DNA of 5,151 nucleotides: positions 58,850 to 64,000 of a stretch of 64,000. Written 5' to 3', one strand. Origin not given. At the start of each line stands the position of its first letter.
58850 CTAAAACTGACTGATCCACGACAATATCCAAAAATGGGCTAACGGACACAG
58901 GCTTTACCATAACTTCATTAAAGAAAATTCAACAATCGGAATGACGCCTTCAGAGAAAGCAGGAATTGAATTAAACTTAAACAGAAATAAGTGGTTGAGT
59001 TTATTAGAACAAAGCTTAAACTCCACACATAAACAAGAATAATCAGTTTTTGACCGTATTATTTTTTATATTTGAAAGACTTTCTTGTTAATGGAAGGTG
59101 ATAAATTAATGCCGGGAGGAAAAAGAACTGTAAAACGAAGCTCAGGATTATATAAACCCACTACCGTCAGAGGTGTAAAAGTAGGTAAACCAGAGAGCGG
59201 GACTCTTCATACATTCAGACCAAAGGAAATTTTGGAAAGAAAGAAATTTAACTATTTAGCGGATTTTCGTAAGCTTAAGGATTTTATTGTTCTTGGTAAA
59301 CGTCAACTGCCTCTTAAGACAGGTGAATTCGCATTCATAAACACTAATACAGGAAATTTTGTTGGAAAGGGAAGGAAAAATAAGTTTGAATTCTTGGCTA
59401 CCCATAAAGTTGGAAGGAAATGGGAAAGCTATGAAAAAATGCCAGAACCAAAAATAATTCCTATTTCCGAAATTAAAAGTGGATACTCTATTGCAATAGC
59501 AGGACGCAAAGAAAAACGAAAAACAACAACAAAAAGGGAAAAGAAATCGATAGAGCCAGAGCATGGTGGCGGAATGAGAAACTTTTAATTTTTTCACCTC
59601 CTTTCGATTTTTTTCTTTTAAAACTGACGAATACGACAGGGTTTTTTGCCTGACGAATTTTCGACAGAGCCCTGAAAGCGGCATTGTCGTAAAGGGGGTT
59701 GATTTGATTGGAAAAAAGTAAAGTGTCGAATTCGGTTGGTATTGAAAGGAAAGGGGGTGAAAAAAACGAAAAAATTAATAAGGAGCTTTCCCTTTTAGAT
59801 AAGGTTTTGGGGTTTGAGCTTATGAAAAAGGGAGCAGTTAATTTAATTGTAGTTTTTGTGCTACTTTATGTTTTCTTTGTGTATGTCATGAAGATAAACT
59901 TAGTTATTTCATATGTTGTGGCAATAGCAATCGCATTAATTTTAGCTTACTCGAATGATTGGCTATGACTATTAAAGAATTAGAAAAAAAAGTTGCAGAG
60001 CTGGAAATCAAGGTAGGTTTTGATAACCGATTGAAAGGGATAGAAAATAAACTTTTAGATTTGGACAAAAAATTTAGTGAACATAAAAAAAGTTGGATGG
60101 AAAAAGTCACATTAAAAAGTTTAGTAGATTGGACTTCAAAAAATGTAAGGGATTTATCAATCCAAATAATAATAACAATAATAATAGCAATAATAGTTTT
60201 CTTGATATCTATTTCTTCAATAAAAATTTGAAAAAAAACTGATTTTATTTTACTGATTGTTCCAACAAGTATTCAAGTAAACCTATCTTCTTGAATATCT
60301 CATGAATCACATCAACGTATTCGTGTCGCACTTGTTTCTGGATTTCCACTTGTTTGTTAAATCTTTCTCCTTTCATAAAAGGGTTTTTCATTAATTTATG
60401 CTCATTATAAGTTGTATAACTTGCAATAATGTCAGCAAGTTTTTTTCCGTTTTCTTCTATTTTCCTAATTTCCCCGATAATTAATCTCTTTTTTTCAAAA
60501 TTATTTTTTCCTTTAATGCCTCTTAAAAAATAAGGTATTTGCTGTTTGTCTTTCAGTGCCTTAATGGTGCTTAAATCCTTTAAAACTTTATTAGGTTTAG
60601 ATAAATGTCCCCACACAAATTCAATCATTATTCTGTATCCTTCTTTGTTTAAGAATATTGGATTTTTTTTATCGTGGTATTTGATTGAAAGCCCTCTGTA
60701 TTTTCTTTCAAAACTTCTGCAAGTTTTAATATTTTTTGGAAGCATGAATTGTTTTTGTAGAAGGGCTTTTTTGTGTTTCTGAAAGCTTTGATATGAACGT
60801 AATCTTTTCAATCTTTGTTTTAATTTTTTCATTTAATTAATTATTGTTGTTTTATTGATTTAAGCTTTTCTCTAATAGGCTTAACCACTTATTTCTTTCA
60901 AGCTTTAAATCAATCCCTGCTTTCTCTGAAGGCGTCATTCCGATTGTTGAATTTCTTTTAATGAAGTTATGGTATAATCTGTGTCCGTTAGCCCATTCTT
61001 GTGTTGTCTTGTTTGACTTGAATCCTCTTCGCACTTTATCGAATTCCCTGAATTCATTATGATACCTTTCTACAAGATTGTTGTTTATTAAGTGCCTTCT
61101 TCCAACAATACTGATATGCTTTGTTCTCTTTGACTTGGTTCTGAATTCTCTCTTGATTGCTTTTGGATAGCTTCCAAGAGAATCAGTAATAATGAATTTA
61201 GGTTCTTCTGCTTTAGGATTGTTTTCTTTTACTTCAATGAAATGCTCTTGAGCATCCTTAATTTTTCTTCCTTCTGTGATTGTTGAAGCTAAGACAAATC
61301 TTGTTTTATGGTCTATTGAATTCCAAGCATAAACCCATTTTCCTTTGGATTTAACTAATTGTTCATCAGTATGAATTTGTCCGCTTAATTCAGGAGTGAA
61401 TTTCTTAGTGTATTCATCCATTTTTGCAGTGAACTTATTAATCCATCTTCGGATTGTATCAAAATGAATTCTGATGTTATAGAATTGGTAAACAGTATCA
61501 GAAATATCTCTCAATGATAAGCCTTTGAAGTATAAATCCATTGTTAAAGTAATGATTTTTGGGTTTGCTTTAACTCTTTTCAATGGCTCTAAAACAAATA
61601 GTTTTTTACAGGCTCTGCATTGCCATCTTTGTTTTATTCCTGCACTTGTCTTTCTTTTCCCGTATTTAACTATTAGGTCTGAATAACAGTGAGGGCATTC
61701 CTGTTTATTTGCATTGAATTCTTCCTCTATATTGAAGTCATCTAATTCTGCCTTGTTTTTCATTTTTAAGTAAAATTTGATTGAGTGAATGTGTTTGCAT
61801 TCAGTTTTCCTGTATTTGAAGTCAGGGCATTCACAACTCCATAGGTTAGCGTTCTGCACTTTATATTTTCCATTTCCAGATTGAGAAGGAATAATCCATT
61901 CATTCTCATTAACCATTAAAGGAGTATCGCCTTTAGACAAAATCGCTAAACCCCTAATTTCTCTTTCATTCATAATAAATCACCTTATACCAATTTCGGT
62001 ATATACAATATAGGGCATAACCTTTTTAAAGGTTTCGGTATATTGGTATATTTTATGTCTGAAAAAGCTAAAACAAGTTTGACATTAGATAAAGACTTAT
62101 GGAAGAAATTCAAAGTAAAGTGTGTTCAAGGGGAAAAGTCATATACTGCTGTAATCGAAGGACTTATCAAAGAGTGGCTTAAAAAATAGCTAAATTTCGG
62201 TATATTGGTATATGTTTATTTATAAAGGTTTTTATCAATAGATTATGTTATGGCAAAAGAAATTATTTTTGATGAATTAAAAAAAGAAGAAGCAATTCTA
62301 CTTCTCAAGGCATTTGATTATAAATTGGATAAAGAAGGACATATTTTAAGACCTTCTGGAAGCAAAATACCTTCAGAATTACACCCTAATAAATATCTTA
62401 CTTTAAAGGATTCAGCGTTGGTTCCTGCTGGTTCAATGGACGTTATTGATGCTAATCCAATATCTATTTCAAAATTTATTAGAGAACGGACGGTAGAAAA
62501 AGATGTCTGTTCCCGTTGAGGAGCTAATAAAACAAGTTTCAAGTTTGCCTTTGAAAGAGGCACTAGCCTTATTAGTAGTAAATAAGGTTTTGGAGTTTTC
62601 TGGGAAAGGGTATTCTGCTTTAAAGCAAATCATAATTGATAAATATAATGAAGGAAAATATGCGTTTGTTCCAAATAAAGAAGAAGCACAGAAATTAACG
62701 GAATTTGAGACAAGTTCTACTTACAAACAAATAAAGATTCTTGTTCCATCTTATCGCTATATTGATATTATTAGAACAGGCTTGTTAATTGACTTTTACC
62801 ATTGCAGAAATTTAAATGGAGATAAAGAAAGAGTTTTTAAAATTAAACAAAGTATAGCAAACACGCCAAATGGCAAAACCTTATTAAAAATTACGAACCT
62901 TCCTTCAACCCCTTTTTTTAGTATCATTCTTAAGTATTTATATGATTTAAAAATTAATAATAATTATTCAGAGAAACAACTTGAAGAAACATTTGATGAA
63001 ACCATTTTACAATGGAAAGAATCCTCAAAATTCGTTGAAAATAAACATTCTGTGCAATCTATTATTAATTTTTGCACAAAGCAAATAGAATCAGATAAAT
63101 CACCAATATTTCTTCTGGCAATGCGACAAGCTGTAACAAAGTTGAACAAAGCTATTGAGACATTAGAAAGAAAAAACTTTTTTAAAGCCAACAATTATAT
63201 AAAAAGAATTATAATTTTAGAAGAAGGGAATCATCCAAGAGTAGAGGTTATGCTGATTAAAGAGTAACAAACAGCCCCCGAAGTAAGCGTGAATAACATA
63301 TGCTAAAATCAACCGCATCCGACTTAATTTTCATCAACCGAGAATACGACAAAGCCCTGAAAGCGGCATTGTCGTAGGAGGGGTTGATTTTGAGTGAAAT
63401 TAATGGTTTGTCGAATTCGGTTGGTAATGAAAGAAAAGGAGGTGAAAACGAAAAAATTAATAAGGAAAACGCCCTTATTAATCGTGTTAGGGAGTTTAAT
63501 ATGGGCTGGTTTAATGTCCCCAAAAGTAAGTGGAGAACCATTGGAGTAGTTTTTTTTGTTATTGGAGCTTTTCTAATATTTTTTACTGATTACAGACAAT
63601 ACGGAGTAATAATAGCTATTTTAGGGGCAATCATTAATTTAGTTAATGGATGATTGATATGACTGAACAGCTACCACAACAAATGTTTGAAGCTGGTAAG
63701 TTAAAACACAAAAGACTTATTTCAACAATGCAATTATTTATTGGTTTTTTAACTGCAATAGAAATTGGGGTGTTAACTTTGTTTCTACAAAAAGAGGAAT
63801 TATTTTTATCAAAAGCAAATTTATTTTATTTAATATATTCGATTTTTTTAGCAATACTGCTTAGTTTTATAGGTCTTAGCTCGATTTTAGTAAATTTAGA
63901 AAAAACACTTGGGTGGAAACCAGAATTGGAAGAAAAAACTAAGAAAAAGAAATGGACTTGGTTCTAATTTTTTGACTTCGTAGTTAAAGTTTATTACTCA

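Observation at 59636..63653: Twice-repeated module: a conserved ~165-nt leader followed by a divergent ~50-aa hydrophobic peptide and a second small membrane ORF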

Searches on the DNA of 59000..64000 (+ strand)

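Call 35: search_rna_families(source=window, start=59000, end=64000, threshold=evalue, max_evalue=10)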
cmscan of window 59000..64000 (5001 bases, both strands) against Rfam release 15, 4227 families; matches with E-value up to 10: 6.
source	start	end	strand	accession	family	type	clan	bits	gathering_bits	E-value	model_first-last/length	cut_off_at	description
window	63450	63572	-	RF00616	LhrC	Gene; sRNA;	CL00114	24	110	2.3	1-111/111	no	Listeria LhrC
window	61913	61959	+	RF01726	SAM-II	Cis-reg; riboswitch;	-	20.6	44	1.8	1-60/60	no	SAM-II riboswitch aptamer (SAM-II long loop)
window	63200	63289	-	RF00026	U6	Gene; snRNA; splicing;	CL00009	18.2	44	0.49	1-105/105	no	U6 spliceosomal RNA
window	63926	63948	+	RF00522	PreQ1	Cis-reg; riboswitch;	-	16.6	39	8.8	1-45/45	no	PreQ1 (pre queuosine) riboswitch aptamer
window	63604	63639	-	RF00571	SNORD65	Gene; snRNA; snoRNA; CD-box;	CL00057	16.2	41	7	1-73/73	no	Small nucleolar RNA SNORD65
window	61853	62014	-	RF01807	GIR1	Gene; ribozyme;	-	15.5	100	2.8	1-201/201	no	GIR1 branching ribozyme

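Call 37: search_dna_similar(query=window:63300-63500:+, collection=phages, mode=distant, max_evalue=1)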
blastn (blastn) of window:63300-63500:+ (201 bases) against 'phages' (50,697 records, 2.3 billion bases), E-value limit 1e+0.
Records with a match: 4; places in all: 4; records where one place covers at least 80% of the query: 0.
Best place of each record, by identity: 80-90% 4.
By first word of the organism name: Agrobacterium 2; Peromfec 1; Bacteriophage 1.
By host as written in the record: Agrobacterium tumefaciens C58 2; Peromyscus boylii; specimen_voucher: UMNH:Mamm:44823; Tissue Sample Catalog ... 1; - 1.
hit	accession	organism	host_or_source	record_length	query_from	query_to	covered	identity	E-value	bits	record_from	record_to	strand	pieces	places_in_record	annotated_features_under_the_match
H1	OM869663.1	Peromfec virus RodF7_13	Peromyscus boylii; specimen_voucher: ...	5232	133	167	17%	85.7%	2e-1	42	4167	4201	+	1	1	replication initiator protein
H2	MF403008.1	Agrobacterium phage Atu_ph07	Agrobacterium tumefaciens C58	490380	135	165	15%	87.1%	6e-1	39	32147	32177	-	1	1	hypothetical protein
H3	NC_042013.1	Agrobacterium phage Atu_ph07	Agrobacterium tumefaciens C58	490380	135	165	15%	87.1%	6e-1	39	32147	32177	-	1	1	hypothetical protein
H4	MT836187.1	Bacteriophage sp.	human fecal samples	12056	144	172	14%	89.7%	6e-1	40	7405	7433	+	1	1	record has no annotation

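Call 38: search_dna_similar(query=window:63300-63500:+, collection=plasmids, mode=distant, max_evalue=1)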
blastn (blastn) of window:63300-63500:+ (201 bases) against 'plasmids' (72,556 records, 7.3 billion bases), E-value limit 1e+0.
No match.
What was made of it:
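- Tried and rejected: Distant blastn against phages and plasmids found nothing (calls 37, 38).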

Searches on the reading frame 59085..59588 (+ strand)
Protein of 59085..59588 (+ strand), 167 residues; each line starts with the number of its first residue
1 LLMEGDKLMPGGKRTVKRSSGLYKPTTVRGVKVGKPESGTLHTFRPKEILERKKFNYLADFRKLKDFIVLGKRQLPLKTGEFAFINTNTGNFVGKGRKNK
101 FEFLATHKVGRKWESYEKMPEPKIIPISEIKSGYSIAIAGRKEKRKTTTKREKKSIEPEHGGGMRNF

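Call 11: search_protein_families(library=pfam, proteins=[window:59085-59588:+], max_evalue=0.1)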
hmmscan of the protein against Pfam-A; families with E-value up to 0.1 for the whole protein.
window:59085-59588:+ (167 aa): 0 families

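Call 12: search_protein_families(library=phrogs, proteins=[window:59085-59588:+], max_evalue=0.1)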
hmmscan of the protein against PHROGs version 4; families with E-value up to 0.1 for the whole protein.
window:59085-59588:+ (167 aa): 0 families

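Call 39: search_protein_families(library=padloc, proteins=[window:59085-59588:+], max_evalue=0.1)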
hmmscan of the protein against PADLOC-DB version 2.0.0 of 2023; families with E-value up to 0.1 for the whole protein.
window:59085-59588:+ (167 aa): 0 families

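Call 40: search_protein_families(library=ncbifam, proteins=[window:59085-59588:+], max_evalue=0.1)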
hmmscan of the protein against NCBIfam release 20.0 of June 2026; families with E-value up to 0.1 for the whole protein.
window:59085-59588:+ (167 aa): 0 families

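Call 47: find_related_loci(query=window:59109-59588:+, collection=viral_contigs, flank=5000)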
Query window:59109-59588:+ (159 aa) in viral_contigs; peptide patterns used: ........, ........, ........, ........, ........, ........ (x = any residue, [..] = any of these).
1 stretches matched a pattern, but none encodes a relative of the query by tblastn (E <= 1e-3).

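Call 104: search_dna_similar(query=window:59109-59588:+, collection=phages, mode=protein, max_evalue=0.01, max_rows=10)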
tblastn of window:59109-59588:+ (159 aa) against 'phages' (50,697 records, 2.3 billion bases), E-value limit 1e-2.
No match.

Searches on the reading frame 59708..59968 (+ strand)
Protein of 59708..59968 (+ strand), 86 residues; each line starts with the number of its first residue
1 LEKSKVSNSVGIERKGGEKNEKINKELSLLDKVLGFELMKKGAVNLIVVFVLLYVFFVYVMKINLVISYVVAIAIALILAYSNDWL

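Call 11: search_protein_families(library=pfam, proteins=[window:59708-59968:+], max_evalue=0.1)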
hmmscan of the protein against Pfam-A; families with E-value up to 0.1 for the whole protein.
window:59708-59968:+ (86 aa): 1 family
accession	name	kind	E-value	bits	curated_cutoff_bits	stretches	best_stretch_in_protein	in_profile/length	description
PF10140.15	YukC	-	0.012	15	27.4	1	18-64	173-218/357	WXG100 protein secretion system (Wss), protein YukC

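Call 12: search_protein_families(library=phrogs, proteins=[window:59708-59968:+], max_evalue=0.1)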
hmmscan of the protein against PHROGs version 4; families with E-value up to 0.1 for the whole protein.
window:59708-59968:+ (86 aa): 0 families

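Call 39: search_protein_families(library=padloc, proteins=[window:59708-59968:+], max_evalue=0.1)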
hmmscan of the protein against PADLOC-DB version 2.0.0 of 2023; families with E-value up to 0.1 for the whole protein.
window:59708-59968:+ (86 aa): 0 families

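Call 40: search_protein_families(library=ncbifam, proteins=[window:59708-59968:+], max_evalue=0.1)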
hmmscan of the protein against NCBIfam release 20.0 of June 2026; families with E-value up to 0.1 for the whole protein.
window:59708-59968:+ (86 aa): 1 family
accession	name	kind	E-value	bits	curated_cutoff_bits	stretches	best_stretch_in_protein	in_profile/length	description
TIGR03926.1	T7_EssB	equivalog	0.05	12.5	229.75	1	17-63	192-237/377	type VII secretion protein EssB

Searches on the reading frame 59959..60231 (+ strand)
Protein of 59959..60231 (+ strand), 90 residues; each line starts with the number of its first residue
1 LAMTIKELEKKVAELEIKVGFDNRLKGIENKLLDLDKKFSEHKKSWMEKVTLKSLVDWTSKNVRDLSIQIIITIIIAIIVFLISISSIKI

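Call 11: search_protein_families(library=pfam, proteins=[window:59959-60231:+], max_evalue=0.1)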
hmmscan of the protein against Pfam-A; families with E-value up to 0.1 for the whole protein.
window:59959-60231:+ (90 aa): 4 families
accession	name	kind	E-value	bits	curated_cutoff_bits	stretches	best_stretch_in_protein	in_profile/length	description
PF20990.2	DUF2207_C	-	0.0031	17.7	33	1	9-85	82-154/247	Predicted membrane protein (DUF2207) C-terminal domain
PF06109.18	HlyE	-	0.012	15.4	25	1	24-81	148-205/333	Haemolysin E (HlyE)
PF12259.13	Baculo_F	-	0.037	13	24.1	1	6-85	501-583/609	Baculovirus F protein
PF21659.2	Flavi_E_stem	-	0.045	14.6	27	1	44-82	56-94/95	Flavivirus envelope glycoprotein E, stem/anchor domain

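Call 12: search_protein_families(library=phrogs, proteins=[window:59959-60231:+], max_evalue=0.1)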
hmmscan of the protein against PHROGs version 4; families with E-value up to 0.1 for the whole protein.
window:59959-60231:+ (90 aa): 4 families
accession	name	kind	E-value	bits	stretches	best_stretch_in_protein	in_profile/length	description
phrog_7970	-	head and packaging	0.013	15.8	1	5-51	95-141/319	virion structural protein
phrog_20483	-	unknown function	0.028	15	1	10-57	48-95/226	-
phrog_28204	-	unknown function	0.061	14.7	1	23-50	35-62/95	-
phrog_17250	-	unknown function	0.092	13.9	0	6-49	5-51/65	-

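Call 39: search_protein_families(library=padloc, proteins=[window:59965-60231:+], max_evalue=0.1)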
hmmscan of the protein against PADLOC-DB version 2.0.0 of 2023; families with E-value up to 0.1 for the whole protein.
window:59965-60231:+ (88 aa): 0 families

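Call 40: search_protein_families(library=ncbifam, proteins=[window:59965-60231:+], max_evalue=0.1)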
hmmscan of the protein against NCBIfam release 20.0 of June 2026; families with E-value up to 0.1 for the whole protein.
window:59965-60231:+ (88 aa): 4 families
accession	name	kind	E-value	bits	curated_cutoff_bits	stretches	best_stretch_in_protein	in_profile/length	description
NF004487.0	PRK05815.3-5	equivalog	0.012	15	224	1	41-80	7-46/269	F0F1 ATP synthase subunit A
NF052682.1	morpho_FcmC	equivalog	0.024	14.9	90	1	2-52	68-120/159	filament morphology membrane protein FcmC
TIGR04240.1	flavi_E_stem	equivalog_domain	0.029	14.9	26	1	43-80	54-91/97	flavivirus envelope glycoprotein E, stem/anchor domain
NF002556.0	PRK02119.1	equivalog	0.039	14.2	119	1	4-23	5-24/73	hypothetical protein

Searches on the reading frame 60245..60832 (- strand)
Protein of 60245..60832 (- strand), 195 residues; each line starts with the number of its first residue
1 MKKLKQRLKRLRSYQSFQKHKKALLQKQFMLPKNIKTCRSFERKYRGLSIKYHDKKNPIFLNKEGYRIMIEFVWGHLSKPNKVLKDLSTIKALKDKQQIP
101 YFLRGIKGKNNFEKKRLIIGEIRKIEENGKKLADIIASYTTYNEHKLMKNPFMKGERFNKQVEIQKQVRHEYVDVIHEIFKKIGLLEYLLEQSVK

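Call 11: search_protein_families(library=pfam, proteins=[window:60245-60832:-], max_evalue=0.1)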
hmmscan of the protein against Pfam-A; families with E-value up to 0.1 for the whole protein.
window:60245-60832:- (195 aa): 0 families

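Call 12: search_protein_families(library=phrogs, proteins=[window:60245-60832:-], max_evalue=0.1)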
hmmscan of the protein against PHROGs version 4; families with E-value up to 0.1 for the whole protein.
window:60245-60832:- (195 aa): 1 family
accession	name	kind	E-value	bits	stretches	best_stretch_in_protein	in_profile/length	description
phrog_12247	-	unknown function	0.079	13.7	0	113-172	55-115/162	-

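Call 39: search_protein_families(library=padloc, proteins=[window:60245-60832:-], max_evalue=0.1)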
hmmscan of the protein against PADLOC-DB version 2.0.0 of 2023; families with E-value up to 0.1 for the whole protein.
window:60245-60832:- (195 aa): 1 family
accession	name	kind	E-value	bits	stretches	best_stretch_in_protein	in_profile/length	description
PDLC01392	Cas5f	-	0.0038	15.1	1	116-167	114-165/214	CAS-I-F; effector_G5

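Call 40: search_protein_families(library=ncbifam, proteins=[window:60245-60832:-], max_evalue=0.1)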
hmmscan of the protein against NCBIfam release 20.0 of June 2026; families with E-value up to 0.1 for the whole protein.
window:60245-60832:- (195 aa): 2 families
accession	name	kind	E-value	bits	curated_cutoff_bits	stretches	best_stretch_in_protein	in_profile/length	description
NF008605.0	PRK11574.1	equivalog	0.0049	16.6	252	1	79-155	49-126/196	protein deglycase YajL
TIGR01383.1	not_thiJ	equivalog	0.041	13.6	131.25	1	105-150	72-117/180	DJ-1 family glyoxalase III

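Call 48: find_related_loci(query=window:60245-60832:-, collection=viral_contigs, flank=5000)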
Query window:60245-60832:- (195 aa) in viral_contigs; peptide patterns used: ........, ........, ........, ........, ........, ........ (x = any residue, [..] = any of these).
7 stretches matched a pattern, but none encodes a relative of the query by tblastn (E <= 1e-3).

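Call 103: search_dna_similar(query=window:60245-60832:-, collection=phages, mode=protein, max_evalue=0.01, max_rows=10)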
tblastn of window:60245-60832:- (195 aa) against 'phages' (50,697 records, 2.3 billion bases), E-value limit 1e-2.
No match.
